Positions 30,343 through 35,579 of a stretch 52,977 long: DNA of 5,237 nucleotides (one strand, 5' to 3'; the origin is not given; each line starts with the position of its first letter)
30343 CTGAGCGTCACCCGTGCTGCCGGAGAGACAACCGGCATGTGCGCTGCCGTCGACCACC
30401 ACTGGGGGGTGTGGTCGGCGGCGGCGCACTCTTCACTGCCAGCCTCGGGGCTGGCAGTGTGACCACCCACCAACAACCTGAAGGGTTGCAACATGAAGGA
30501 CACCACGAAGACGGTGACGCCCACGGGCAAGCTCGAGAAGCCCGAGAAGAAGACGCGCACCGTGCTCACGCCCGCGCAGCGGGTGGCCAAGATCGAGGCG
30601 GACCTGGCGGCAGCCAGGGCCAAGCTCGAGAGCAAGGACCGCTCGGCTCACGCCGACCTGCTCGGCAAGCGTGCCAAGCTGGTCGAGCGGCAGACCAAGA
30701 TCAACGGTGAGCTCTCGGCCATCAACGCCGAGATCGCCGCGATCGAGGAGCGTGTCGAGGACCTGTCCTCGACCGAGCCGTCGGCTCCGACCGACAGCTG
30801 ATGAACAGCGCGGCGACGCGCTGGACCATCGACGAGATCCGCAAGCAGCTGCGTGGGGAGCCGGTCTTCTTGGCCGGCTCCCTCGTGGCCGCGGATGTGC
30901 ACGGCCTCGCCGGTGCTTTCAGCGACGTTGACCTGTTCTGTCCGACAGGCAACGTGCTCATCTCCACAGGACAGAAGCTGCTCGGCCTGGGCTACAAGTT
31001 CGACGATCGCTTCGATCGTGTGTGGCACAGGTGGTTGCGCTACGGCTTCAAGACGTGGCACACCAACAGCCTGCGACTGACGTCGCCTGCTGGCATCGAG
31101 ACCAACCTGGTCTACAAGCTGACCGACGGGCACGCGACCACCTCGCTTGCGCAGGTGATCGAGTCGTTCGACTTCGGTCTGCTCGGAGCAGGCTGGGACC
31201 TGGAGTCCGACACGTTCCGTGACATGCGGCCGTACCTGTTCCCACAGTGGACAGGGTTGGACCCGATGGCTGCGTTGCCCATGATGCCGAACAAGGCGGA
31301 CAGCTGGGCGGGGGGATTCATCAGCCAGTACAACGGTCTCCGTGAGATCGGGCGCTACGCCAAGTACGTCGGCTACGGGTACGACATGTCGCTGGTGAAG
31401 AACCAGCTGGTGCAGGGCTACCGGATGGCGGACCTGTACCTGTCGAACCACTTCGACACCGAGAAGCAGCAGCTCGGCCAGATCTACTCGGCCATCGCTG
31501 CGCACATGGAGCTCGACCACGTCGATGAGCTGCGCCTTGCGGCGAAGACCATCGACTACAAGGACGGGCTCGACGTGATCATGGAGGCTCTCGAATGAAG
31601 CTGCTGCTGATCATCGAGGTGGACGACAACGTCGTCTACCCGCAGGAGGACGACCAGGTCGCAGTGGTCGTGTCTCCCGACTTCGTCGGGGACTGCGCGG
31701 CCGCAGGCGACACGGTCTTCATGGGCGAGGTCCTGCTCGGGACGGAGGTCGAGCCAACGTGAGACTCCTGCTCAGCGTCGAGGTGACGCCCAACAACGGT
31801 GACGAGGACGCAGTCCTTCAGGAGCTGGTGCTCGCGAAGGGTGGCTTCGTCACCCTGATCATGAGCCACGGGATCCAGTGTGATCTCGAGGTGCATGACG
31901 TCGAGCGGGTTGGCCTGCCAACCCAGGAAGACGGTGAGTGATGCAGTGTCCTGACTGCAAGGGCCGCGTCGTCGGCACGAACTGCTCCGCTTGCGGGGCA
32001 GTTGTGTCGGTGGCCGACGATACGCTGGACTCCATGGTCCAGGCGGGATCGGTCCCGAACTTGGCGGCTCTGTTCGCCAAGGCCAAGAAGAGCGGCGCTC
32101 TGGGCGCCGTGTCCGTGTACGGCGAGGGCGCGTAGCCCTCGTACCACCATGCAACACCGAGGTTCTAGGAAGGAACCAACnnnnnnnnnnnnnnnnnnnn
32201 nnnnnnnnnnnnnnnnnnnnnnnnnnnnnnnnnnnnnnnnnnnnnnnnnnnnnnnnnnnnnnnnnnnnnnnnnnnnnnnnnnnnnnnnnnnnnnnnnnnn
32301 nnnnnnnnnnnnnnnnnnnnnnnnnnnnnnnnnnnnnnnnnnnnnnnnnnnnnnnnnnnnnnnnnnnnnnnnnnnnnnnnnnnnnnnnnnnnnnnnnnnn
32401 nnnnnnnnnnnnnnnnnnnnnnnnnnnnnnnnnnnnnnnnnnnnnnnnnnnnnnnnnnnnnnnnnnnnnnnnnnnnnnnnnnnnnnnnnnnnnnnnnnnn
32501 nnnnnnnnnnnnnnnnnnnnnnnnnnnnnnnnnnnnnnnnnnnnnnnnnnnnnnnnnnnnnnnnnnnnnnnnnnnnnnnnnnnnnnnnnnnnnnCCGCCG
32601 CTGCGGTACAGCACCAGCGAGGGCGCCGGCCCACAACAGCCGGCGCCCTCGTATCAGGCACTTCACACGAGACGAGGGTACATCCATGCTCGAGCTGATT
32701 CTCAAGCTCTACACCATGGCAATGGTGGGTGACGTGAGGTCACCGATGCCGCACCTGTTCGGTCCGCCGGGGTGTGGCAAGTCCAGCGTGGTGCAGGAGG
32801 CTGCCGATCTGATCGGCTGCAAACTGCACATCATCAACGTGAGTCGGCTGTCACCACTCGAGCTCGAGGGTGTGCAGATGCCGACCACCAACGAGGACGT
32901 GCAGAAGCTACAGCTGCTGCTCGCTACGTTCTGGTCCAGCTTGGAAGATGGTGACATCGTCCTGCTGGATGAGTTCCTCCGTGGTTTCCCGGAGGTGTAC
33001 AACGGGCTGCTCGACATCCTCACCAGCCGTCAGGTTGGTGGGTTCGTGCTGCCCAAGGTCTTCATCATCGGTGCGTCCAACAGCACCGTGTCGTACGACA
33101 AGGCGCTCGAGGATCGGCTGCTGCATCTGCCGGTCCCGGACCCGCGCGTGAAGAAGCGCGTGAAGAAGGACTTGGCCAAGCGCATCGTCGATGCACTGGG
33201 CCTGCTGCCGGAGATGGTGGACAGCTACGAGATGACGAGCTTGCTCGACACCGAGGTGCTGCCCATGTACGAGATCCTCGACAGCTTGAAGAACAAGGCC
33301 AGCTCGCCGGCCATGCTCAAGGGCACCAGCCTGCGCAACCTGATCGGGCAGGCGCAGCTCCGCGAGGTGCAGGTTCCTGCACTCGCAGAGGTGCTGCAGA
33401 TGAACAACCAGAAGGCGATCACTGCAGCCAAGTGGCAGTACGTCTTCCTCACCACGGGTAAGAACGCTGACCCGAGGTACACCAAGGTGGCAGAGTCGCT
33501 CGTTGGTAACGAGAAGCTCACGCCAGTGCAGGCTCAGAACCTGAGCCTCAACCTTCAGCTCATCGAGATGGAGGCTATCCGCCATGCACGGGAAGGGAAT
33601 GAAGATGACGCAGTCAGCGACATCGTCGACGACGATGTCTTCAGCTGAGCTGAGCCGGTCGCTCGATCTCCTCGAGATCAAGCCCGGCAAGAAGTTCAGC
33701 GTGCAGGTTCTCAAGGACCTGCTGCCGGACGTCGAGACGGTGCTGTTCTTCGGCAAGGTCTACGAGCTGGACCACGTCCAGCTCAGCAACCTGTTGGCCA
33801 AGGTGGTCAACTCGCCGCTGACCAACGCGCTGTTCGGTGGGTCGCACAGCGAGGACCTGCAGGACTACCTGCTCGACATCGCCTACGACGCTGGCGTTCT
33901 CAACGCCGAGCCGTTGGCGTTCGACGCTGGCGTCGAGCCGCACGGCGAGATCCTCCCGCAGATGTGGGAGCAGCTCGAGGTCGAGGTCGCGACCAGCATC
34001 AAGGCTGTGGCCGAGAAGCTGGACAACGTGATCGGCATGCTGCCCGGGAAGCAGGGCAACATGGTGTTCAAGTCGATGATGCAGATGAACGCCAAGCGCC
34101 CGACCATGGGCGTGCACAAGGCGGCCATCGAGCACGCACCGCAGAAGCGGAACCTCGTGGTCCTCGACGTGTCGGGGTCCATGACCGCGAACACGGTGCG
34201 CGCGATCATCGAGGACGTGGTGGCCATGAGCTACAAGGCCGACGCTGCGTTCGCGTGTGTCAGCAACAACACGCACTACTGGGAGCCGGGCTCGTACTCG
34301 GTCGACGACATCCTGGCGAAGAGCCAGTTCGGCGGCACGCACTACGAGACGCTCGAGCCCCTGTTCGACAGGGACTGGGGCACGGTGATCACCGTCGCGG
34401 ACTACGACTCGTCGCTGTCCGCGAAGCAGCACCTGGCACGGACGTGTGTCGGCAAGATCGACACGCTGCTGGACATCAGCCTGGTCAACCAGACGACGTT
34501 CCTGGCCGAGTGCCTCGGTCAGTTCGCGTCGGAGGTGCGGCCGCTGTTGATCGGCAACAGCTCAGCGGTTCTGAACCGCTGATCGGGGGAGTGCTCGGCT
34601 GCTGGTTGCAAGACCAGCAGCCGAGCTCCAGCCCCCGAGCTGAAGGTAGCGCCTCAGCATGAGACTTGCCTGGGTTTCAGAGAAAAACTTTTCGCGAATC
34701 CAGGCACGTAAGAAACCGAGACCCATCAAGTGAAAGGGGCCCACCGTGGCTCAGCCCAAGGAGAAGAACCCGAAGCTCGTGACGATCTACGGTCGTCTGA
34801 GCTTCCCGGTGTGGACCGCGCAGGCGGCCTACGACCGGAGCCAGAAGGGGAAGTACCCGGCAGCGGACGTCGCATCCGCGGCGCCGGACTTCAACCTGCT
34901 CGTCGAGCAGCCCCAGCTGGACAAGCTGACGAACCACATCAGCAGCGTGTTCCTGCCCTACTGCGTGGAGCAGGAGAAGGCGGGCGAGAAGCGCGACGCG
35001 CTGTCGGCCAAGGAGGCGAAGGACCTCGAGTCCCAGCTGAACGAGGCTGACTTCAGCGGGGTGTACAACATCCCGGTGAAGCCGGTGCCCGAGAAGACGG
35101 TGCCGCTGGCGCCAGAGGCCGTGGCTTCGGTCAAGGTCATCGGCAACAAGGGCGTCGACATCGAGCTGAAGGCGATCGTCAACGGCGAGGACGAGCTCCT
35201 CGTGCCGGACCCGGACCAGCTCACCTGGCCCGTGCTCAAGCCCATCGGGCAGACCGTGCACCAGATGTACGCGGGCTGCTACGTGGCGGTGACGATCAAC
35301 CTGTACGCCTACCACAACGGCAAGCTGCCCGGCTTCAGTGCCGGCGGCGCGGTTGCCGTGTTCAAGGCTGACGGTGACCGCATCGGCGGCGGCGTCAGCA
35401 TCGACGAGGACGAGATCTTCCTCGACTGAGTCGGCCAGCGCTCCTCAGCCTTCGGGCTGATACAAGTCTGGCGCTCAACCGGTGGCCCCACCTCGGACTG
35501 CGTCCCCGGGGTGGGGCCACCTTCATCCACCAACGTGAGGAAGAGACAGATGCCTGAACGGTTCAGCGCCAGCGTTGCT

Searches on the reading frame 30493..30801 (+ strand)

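Call 44: search_protein_families(library=pfam, proteins=[window:30493-30801:+], max_evalue=1)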
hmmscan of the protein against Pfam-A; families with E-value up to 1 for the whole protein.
window:30493-30801:+ (102 aa): 8 families
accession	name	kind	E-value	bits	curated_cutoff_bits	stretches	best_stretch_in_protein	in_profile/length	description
PF16740.10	SKA2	-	0.02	15.1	30.1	1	32-92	12-72/110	Spindle and kinetochore-associated protein 2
PF03961.19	FapA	-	0.05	13.6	31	1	29-91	170-229/272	Flagellar Assembly Protein A beta solenoid domain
PF08614.16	ATG16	-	0.056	14.1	33.7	1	9-92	61-143/200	Autophagy protein 16 (ATG16)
PF23991.1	DUF7310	-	0.062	14.2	40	1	62-93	20-51/83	Coiled-coil region of unknown function (DUF7310)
PF16326.10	ABC_tran_CTD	-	0.064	13.9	32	0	44-92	19-68/69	ABC transporter C-terminal domain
PF20570.3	DUF6779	-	0.13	13.4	28.1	1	32-95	31-94/108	Domain of unknown function (DUF6779)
PF07926.17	TPR_MLP1_2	-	0.14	12.6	36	1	38-86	69-117/129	TPR/MLP1/MLP2-like protein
PF14257.11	DUF4349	-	0.14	12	27.7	1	41-92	92-142/213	Domain of unknown function (DUF4349)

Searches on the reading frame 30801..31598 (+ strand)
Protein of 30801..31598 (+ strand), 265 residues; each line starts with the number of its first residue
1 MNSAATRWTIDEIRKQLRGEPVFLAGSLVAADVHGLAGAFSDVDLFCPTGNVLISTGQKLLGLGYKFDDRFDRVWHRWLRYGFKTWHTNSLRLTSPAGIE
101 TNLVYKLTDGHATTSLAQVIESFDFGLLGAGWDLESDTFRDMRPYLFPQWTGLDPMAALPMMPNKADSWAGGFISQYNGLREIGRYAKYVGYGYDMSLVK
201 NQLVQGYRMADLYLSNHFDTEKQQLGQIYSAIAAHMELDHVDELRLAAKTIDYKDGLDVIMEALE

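Call 15: search_protein_families(library=pfam, proteins=[window:30801-31598:+], max_evalue=0.01)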
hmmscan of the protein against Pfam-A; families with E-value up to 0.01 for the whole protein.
window:30801-31598:+ (265 aa): 0 families

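Call 16: search_protein_families(library=phrogs, proteins=[window:30801-31598:+], max_evalue=0.01)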
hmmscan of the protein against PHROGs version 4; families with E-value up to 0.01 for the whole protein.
window:30801-31598:+ (265 aa): 0 families

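Call 28: search_dna_similar(query=window:30801-31598:+, collection=phages, mode=protein, max_rows=25, max_evalue=0.001)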
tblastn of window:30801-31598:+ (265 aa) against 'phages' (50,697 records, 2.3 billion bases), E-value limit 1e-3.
Records with a match: 11; places in all: 11; records where one place covers at least 80% of the query: 11.
Best place of each record, by identity: <60% 11.
By first word of the organism name: Microbacterium 10; Arthrobacter 1.
By host as written in the record: Microbacterium foliorum NRRL B-24224 SEA 4; Microbacterium foliorum NRRL B-24224 4; Microbacterium paraoxydans NRRL B-14843 2; Arthrobacter globiformis B-2979 1.
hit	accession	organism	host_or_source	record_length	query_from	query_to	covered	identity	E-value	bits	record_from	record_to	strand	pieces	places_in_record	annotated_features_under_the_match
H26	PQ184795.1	Arthrobacter phage MissAmericana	Arthrobacter globiformis B-2979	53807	10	264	96%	54.0%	2e-78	263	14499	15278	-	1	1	23: hypothetical protein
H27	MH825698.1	Microbacterium phage Burro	Microbacterium paraoxydans NRRL B-14843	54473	9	265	97%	49.0%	4e-64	222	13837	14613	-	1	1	20: hypothetical protein | 19: hypothetical protein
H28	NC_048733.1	Microbacterium phage Burro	Microbacterium paraoxydans NRRL B-14843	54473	9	265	97%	49.0%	4e-64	222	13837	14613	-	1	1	20: hypothetical protein | 19: hypothetical protein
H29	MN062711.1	Microbacterium phage Araxxi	Microbacterium foliorum NRRL B-24224 SEA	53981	9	265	97%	48.3%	6e-71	241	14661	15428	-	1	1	20: hypothetical protein | 19: hypothetical protein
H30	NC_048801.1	Microbacterium phage Araxxi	Microbacterium foliorum NRRL B-24224 SEA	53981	9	265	97%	48.3%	6e-71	241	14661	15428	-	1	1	20: hypothetical protein | 19: hypothetical protein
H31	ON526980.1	Microbacterium phage DoTi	Microbacterium foliorum NRRL B-24224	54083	9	265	97%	48.3%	1e-70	240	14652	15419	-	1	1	20: hypothetical protein | 19: hypothetical protein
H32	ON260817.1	Microbacterium phage Gshelby23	Microbacterium foliorum NRRL B-24224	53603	12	265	96%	47.7%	1e-64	223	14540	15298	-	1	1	19: hypothetical protein | 18: hypothetical protein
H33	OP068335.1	Microbacterium phage Hannabella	Microbacterium foliorum NRRL B-24224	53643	12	265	96%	47.7%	1e-64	223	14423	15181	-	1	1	20: hypothetical protein | 19: hypothetical protein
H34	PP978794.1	Microbacterium phage Casino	Microbacterium foliorum NRRL B-24224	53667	12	265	96%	47.7%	2e-64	223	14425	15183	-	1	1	19: hypothetical protein | 18: hypothetical protein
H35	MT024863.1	Microbacterium phage Arete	Microbacterium foliorum NRRL B-24224 SEA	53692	12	265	96%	47.3%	5e-64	221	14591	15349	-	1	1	21: hypothetical protein | 20: hypothetical protein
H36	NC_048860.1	Microbacterium phage Arete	Microbacterium foliorum NRRL B-24224 SEA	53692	12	265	96%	47.3%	5e-64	221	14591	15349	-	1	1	21: hypothetical protein | 20: hypothetical protein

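Call 44: search_protein_families(library=pfam, proteins=[window:30801-31598:+], max_evalue=1)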
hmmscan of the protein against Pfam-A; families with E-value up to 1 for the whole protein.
window:30801-31598:+ (265 aa): 0 families

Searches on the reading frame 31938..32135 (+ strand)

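Call 45: search_protein_families(library=pfam, proteins=[window:31938-32135:+], max_evalue=1)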
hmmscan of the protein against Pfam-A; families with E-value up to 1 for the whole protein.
window:31938-32135:+ (65 aa): 11 families
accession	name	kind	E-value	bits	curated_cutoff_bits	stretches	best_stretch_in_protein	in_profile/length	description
PF12773.13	DZR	-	0.013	16.1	27.3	1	3-25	14-36/45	Double zinc ribbon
PF21344.3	Zn_ribbon_LysW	-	0.015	15.4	27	1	15-31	2-18/46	Alpha-aminoadipate carrier protein LysW-like, globular domain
PF02110.20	HK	-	0.015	15.1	27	1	9-57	181-232/247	Hydroxyethylthiazole kinase family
PF00053.31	EGF_laminin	-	0.019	15.5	21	1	2-20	18-35/49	Laminin EGF domain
PF24441.1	DUF7560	-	0.032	14.4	27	0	15-37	7-29/44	Family of unknown function (DUF7560)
PF08271.17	Zn_Ribbon_TF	-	0.064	13.3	29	1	2-24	1-30/43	TFIIB zinc-binding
PF13248.11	Zn_ribbon_3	-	0.066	13.2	27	1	14-25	3-14/26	zinc-ribbon domain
PF13719.11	Zn_ribbon_5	-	0.079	13.2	29.3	0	14-30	3-19/37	zinc-ribbon domain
PF09297.16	Zn_ribbon_NUD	-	0.085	13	24.8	0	16-28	6-18/32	NADH pyrophosphatase zinc ribbon domain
PF12172.15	zf-ChsH2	-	0.12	12.7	23.2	1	9-22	7-20/37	ChsH2, rubredoxin-like zinc ribbon domain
PF23548.1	Zn_ribbon_FGT1_2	-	0.72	9.9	27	1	15-25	4-14/35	FORGETTER1 second zinc ribbon domain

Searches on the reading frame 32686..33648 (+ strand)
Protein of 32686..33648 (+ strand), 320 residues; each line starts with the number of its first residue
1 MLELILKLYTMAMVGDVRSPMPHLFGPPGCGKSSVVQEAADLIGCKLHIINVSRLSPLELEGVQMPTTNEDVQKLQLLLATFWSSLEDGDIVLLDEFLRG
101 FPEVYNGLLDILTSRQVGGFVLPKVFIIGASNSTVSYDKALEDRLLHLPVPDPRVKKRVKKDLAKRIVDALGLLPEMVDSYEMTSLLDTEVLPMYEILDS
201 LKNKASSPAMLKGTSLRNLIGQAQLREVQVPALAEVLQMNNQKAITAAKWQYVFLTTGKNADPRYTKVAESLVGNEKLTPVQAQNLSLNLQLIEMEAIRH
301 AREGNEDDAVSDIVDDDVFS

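Call 15: search_protein_families(library=pfam, proteins=[window:32686-33648:+], max_evalue=0.01)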
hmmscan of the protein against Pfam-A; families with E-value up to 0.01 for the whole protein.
window:32686-33648:+ (320 aa): 5 families
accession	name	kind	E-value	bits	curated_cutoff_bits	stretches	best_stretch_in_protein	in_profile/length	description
PF00004.35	AAA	-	1.2e-08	35.9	21.2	1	24-145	3-123/131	ATPase family associated with various cellular activities (AAA)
PF07728.20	AAA_5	-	1.7e-08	35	22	1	24-118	4-96/139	AAA domain (dynein-related subfamily)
PF20030.5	bpMoxR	-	4.3e-07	29.6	27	1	22-146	34-161/205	MoxR domain in the MoxR-vWA-beta-propeller ternary systems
PF01443.25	Viral_helicase1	-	0.00018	21.9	21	1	26-100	5-71/228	Viral superfamily 1 RNA helicase core domain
PF07726.17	AAA_3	-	0.0019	18.5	27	1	26-131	6-109/131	ATPase family associated with various cellular activities (AAA)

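Call 16: search_protein_families(library=phrogs, proteins=[window:32686-33648:+], max_evalue=0.01)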
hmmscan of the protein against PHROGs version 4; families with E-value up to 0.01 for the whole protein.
window:32686-33648:+ (320 aa): 3 families
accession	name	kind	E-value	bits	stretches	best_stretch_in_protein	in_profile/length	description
phrog_1297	-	other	8.6e-17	62.2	1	19-150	25-168/356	ATPase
phrog_168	-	DNA, RNA and nucleotide metabolism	3.3e-07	31.3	1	21-207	44-213/314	clamp loader of DNA polymerase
phrog_3757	-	unknown function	0.0052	17.2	0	24-54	131-161/367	-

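Call 24: search_solved_structures(query=window:32686-33648:+, max_evalue=1)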
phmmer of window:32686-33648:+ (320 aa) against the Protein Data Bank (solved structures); distinct sequences matched with E-value up to 1: 89 (the best 60 are shown).
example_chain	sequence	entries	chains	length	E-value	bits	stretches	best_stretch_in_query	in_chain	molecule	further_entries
5jcs_s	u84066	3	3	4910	5.2e-11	45.8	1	19-115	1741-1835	Midasin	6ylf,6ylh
6i27_A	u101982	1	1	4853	6.3e-11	45.6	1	19-115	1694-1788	Midasin,Midasin,Midasin,Midasin,Midasin,Midasin,Midasin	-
6i26_A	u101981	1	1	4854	6.3e-11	45.6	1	19-115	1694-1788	Midasin,Midasin,Midasin,Midasin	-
6hyp_A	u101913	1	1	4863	6.3e-11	45.6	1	19-115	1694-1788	Midasin,Midasin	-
6or5_A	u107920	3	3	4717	3.9e-07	33.1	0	24-116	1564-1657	Midasin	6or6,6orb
8rhn_K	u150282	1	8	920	0.00031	23.6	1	23-160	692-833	ATPase family gene 2 protein homolog A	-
9lgo_A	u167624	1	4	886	0.00039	23.3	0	23-160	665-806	ATPase family gene 2 protein homolog A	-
7wub_D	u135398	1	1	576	0.0013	21.5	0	24-165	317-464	Transitional endoplasmic reticulum ATPase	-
7wub_C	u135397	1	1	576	0.0015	21.4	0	24-165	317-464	Transitional endoplasmic reticulum ATPase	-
6mck_A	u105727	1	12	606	0.0017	21.2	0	24-165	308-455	Transitional endoplasmic reticulum ATPase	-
9lgo_F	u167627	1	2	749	0.0024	20.7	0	24-204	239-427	ATPase family gene 2 protein homolog B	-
8rhn_O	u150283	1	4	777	0.0028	20.5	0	24-204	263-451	ATPase family gene 2 protein homolog B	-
7rlh_A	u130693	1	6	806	0.003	20.4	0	24-165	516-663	Transitional endoplasmic reticulum ATPase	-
7rlg_A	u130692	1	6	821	0.0031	20.3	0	24-165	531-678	Transitional endoplasmic reticulum ATPase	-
7rlj_A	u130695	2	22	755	0.0036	20.1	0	24-165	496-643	Transitional endoplasmic reticulum ATPase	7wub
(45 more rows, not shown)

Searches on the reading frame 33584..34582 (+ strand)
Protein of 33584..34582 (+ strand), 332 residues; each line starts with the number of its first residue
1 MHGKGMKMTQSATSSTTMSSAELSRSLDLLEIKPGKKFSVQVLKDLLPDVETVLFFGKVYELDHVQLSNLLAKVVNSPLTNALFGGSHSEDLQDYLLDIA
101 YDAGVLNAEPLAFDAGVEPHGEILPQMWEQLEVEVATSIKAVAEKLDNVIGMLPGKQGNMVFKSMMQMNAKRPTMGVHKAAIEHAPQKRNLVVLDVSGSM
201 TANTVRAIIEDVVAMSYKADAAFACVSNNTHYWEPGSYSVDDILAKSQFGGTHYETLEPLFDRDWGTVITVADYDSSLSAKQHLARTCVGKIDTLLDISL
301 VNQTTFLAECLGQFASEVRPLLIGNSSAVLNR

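Call 15: search_protein_families(library=pfam, proteins=[window:33584-34582:+], max_evalue=0.01)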
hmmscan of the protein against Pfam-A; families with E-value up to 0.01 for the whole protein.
window:33584-34582:+ (332 aa): 0 families

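Call 16: search_protein_families(library=phrogs, proteins=[window:33584-34582:+], max_evalue=0.01)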
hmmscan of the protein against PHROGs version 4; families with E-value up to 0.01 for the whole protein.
window:33584-34582:+ (332 aa): 0 families

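Call 44: search_protein_families(library=pfam, proteins=[window:33584-34582:+], max_evalue=1)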
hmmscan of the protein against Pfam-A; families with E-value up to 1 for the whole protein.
window:33584-34582:+ (332 aa): 1 family
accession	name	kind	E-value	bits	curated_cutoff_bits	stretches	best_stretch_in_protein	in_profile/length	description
PF08496.15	Peptidase_S49_N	-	0.056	14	27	1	168-219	69-120/147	Peptidase family S49 N-terminal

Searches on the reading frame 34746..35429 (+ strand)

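Call 15: search_protein_families(library=pfam, proteins=[window:34746-35429:+], max_evalue=0.01)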
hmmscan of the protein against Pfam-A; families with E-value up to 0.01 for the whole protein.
window:34746-35429:+ (227 aa): 1 family
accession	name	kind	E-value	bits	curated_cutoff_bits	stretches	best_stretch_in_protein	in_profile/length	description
PF10991.15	Enc34_ssDNA-bd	-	1.4e-07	31.8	26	1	163-221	115-164/176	Enterobacter phage Enc34, ssDNA-binding protein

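Call 16: search_protein_families(library=phrogs, proteins=[window:34746-35429:+], max_evalue=0.01)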
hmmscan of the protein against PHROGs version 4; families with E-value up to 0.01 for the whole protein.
window:34746-35429:+ (227 aa): 1 family
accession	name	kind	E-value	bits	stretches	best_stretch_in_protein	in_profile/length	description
phrog_112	-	DNA, RNA and nucleotide metabolism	4.7e-07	30.7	1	165-225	132-191/265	Gp2.5-like ssDNA binding protein and ssDNA annealing protein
